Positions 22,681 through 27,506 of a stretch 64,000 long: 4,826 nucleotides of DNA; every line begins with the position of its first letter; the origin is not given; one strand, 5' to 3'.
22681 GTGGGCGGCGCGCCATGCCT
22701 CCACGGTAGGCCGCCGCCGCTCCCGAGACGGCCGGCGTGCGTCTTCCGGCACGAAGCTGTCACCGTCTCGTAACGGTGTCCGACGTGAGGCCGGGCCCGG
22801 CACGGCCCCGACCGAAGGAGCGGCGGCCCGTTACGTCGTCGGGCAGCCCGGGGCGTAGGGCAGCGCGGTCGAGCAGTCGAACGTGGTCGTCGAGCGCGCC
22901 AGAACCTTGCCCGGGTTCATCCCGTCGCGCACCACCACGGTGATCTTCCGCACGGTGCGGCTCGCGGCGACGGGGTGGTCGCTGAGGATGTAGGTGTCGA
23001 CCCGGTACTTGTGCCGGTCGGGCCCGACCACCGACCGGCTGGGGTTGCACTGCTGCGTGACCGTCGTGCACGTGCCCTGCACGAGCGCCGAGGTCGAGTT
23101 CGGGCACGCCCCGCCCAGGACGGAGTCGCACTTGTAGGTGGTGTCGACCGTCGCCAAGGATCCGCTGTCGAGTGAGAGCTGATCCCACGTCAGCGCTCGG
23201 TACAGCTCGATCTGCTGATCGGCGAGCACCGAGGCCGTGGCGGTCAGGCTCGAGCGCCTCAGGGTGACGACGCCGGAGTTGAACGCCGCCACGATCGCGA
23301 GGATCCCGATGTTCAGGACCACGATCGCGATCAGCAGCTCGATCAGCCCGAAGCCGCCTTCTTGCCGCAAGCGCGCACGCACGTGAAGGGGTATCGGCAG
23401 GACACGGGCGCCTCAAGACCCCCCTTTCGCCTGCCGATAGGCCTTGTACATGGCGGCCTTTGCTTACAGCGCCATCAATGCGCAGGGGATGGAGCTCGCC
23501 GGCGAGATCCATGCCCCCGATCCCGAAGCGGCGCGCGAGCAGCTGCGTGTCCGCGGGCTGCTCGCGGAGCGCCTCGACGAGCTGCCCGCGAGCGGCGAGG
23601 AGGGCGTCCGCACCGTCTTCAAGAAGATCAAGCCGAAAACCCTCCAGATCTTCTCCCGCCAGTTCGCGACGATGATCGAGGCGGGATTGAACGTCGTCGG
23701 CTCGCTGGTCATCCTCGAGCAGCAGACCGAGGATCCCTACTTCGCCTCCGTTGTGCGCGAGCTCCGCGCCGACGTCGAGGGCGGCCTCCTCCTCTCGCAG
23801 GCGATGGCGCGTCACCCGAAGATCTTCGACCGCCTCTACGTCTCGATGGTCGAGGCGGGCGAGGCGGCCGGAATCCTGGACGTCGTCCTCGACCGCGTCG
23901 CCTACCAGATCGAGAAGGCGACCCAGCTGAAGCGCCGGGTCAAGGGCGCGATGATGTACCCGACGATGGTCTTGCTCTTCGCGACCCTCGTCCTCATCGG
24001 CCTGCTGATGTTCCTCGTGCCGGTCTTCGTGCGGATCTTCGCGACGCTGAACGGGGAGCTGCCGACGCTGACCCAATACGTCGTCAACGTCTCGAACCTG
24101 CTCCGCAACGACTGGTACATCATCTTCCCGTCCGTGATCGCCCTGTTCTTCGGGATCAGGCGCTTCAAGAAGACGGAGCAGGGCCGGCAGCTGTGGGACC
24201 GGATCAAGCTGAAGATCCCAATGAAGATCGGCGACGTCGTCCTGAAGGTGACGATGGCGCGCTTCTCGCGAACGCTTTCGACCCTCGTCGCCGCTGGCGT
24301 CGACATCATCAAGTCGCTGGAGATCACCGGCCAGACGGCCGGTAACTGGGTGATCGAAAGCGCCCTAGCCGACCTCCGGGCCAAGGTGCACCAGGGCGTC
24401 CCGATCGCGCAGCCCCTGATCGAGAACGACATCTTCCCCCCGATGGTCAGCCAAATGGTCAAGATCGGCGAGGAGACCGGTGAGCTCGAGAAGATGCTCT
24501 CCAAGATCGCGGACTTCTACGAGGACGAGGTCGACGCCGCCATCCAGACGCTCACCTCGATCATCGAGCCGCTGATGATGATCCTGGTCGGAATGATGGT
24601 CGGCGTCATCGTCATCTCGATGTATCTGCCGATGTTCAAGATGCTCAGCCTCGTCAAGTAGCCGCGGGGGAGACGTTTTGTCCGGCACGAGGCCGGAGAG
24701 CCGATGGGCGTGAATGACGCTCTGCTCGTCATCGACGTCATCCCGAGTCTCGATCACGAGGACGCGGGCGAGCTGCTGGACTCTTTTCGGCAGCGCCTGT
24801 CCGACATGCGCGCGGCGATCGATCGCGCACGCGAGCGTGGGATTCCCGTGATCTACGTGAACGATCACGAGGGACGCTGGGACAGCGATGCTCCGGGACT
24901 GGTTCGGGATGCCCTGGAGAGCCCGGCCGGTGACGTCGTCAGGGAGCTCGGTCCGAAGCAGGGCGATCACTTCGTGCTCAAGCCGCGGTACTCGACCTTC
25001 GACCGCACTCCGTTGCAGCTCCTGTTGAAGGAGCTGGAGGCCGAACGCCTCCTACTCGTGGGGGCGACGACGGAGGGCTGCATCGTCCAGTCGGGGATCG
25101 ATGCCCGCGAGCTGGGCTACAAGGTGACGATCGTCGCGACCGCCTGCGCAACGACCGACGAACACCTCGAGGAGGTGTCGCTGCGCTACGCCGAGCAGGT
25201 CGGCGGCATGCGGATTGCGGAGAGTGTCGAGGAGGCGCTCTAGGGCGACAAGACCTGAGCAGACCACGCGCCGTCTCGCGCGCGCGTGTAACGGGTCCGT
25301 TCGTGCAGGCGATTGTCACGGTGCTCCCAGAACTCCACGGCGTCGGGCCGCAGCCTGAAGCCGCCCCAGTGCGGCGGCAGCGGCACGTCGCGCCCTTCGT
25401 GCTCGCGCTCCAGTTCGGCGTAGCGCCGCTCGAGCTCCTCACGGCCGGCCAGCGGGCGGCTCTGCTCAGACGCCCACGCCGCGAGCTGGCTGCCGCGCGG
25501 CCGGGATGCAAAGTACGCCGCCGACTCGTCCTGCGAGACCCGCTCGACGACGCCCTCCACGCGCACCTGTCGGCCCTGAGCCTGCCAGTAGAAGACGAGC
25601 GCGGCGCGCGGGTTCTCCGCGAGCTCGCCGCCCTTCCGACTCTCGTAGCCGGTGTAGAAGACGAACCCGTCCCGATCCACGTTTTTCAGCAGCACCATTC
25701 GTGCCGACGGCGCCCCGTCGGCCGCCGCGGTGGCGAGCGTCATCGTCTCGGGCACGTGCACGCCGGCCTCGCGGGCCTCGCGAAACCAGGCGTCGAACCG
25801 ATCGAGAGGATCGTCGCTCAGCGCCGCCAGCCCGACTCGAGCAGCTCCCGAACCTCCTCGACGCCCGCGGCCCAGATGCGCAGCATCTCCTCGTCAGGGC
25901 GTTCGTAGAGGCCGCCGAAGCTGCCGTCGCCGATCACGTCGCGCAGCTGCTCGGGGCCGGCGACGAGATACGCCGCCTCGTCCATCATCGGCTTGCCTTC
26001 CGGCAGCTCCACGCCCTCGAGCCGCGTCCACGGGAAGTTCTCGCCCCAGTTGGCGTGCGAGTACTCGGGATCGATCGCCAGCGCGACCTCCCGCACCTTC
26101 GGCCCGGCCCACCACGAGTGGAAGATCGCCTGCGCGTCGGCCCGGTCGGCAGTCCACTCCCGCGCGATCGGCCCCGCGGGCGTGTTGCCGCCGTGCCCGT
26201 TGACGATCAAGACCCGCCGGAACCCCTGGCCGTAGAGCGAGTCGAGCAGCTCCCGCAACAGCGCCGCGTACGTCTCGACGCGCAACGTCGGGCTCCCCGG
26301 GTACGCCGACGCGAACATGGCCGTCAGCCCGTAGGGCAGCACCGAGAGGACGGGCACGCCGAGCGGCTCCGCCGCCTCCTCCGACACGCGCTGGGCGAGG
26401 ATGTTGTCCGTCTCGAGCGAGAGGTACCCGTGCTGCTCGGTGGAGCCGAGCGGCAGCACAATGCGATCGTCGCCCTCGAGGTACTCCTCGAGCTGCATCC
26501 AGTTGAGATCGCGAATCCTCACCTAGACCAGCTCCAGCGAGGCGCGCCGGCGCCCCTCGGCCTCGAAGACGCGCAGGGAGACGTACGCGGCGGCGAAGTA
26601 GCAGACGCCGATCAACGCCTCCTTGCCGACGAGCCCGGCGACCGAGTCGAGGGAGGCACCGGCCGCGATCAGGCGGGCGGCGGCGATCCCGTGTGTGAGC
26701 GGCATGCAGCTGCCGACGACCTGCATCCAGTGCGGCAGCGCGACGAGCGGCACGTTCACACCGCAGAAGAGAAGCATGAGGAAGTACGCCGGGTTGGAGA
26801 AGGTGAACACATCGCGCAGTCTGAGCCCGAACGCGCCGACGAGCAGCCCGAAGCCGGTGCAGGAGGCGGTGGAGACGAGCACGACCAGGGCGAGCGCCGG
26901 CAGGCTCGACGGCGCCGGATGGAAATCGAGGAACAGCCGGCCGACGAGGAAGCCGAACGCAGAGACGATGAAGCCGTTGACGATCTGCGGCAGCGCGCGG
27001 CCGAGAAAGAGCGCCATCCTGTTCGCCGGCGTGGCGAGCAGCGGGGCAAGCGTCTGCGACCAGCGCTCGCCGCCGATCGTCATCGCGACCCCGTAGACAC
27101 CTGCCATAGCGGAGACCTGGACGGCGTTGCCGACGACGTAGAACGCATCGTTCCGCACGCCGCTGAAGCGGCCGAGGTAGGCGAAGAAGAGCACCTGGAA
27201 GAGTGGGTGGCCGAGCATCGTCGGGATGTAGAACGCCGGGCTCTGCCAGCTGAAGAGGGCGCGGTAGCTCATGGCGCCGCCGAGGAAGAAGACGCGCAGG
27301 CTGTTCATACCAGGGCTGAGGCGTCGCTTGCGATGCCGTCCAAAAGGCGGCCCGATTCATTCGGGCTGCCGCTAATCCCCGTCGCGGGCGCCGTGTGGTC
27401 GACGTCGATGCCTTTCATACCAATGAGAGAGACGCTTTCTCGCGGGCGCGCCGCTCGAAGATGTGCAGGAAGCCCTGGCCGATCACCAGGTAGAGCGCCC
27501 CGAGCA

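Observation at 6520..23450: Nine pilus transcription units share a sigma-28 (FliA/SigD/WhiG)-type promoter box, mostly placed for leaderless transcription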

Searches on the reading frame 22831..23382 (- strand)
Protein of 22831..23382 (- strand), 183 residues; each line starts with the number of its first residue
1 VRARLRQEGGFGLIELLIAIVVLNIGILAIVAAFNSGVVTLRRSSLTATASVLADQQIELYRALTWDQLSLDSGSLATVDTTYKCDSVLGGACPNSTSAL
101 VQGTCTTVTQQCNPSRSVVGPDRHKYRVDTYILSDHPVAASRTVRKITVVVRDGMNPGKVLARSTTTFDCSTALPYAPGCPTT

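Call 8: search_protein_families(library=pfam, proteins=[window:22831-23382:-])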
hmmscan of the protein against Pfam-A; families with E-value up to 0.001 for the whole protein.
window:22831-23382:- (183 aa): 1 family
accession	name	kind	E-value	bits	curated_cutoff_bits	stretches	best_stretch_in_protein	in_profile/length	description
PF07963.17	N_methyl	-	4.8e-05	23.2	21.2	1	6-30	2-26/27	Prokaryotic N-terminal methylation motif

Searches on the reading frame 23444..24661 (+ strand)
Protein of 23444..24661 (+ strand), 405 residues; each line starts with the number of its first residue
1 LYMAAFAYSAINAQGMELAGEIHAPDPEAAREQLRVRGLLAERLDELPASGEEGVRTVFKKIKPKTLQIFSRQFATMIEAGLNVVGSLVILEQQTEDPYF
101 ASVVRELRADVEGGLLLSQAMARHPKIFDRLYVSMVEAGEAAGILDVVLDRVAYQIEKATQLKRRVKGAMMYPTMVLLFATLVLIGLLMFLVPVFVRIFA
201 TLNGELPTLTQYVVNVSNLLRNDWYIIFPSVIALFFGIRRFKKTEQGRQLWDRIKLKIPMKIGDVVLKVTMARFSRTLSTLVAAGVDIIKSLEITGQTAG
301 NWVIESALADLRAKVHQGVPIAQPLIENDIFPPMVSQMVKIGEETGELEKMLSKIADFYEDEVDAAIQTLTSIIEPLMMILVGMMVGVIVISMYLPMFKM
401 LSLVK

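Call 8: search_protein_families(library=pfam, proteins=[window:23444-24661:+])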
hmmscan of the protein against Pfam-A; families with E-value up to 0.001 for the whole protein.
window:23444-24661:+ (405 aa): 1 family
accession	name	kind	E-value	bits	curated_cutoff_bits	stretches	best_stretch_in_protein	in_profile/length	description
PF00482.28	T2SSF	-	3e-59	198.9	25.2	2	274-396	1-125/125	Type II secretion system (T2SS), protein F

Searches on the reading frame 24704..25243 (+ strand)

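Call 43: search_protein_families(library=pfam, proteins=[window:24704-25243:+], max_evalue=0.00001)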
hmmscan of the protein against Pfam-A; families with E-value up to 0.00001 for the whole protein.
window:24704-25243:+ (179 aa): 1 family
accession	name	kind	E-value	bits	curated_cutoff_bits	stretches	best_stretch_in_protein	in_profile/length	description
PF00857.26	Isochorismatase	-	1.5e-29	103.8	27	1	6-168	2-168/175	Isochorismatase domain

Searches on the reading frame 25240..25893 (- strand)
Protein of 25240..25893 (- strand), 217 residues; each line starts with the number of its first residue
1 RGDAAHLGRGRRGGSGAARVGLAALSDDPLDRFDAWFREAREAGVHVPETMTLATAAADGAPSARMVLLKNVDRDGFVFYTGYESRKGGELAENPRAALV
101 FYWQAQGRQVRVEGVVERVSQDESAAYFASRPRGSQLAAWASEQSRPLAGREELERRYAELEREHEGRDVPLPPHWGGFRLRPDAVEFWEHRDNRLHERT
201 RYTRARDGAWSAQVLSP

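Call 43: search_protein_families(library=pfam, proteins=[window:25240-25893:-], max_evalue=0.00001)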
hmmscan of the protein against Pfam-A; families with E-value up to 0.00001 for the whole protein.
window:25240-25893:- (217 aa): 3 families
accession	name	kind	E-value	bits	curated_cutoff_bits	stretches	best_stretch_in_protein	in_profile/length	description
PF01243.27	PNPOx_N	-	6.3e-29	101.2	28.1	1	39-161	3-116/120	Pyridoxamine 5'-phosphate oxidase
PF10590.14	PNP_phzG_C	-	4.7e-17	62.1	27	1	176-217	1-42/42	Pyridoxine 5'-phosphate oxidase C-terminal dimerisation region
PF12766.13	Pyridox_oxase_2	-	5.9e-06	27.2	26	1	45-117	18-97/100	Pyridoxamine 5'-phosphate oxidase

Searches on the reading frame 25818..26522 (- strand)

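Call 43: search_protein_families(library=pfam, proteins=[window:25818-26522:-], max_evalue=0.00001)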
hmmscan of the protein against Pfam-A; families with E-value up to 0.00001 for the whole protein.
window:25818-26522:- (234 aa): 1 family
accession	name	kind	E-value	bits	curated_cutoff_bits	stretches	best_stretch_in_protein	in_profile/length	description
PF02633.19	Creatininase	-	4.6e-37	128.1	31.3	1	5-162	2-167/238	Creatinine amidohydrolase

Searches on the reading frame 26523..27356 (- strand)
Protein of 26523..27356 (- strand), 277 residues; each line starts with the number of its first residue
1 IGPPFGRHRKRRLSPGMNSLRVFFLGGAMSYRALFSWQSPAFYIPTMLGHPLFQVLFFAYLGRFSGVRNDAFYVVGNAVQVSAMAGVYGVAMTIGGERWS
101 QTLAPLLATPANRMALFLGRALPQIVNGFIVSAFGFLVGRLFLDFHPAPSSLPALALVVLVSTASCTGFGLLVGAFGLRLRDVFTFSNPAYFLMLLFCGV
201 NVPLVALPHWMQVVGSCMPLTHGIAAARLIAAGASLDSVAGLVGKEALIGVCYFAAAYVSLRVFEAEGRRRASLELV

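Call 43: search_protein_families(library=pfam, proteins=[window:26523-27356:-], max_evalue=0.00001)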
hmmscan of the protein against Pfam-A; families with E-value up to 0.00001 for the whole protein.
window:26523-27356:- (277 aa): 2 families
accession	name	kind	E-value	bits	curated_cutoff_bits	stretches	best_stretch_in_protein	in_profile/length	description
PF01061.29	ABC2_membrane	-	9e-16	58.5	26.9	1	37-229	15-208/211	ABC-2 type transporter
PF12698.13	ABC2_membrane_3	-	4.3e-14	52.8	31.6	1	71-258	161-346/347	ABC-2 family transporter protein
